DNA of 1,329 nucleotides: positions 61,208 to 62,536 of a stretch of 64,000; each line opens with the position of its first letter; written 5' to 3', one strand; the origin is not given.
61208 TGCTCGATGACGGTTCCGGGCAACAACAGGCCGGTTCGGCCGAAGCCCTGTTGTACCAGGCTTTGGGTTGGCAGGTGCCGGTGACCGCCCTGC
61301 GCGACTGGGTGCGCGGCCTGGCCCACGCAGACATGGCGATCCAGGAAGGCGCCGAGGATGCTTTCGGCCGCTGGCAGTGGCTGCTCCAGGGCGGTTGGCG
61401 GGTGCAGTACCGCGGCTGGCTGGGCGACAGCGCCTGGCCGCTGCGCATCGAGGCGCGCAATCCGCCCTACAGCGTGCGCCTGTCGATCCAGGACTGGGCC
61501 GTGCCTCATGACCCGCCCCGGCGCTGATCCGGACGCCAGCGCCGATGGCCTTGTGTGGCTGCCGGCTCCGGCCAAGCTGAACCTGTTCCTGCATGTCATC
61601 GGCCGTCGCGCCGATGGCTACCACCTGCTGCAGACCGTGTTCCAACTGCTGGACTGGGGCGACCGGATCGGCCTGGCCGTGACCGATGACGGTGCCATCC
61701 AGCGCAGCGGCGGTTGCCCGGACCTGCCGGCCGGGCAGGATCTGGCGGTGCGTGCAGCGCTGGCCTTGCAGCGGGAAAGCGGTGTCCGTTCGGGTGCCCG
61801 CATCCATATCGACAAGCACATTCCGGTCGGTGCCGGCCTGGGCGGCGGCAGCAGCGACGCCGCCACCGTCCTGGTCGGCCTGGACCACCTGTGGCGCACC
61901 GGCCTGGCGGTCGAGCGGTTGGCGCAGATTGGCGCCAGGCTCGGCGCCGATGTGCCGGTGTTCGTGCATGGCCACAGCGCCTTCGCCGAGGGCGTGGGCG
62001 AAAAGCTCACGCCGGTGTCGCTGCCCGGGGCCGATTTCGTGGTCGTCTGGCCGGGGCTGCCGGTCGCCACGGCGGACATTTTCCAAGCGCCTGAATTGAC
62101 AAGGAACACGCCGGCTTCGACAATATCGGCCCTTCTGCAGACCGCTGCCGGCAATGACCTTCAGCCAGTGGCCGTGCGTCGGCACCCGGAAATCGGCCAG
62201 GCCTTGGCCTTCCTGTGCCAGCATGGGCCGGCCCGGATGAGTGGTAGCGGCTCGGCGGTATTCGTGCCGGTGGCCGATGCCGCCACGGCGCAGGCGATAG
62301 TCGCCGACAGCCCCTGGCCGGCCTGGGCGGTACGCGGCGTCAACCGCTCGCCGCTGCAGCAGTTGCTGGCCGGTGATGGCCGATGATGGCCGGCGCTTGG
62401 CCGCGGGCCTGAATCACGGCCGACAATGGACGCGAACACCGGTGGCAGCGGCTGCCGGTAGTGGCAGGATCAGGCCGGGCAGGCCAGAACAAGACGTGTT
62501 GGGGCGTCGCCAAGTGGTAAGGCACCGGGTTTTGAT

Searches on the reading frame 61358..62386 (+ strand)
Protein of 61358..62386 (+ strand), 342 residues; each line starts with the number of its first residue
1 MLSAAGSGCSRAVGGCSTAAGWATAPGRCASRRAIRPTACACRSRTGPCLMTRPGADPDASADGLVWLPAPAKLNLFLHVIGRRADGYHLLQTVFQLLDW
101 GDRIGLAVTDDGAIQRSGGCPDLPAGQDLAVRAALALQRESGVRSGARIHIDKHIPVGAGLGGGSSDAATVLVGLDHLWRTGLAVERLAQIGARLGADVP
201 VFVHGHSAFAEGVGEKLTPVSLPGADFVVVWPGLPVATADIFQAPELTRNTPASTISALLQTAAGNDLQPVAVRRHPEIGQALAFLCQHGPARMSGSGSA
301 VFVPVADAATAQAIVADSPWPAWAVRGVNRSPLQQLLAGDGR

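Call 67: find_encoding_contigs(protein=window:61358-62386:+, flank=10000, max_places=2)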
Protein window:61358-62386:+ (342 aa): no gene with exactly this product is on record in the collection.
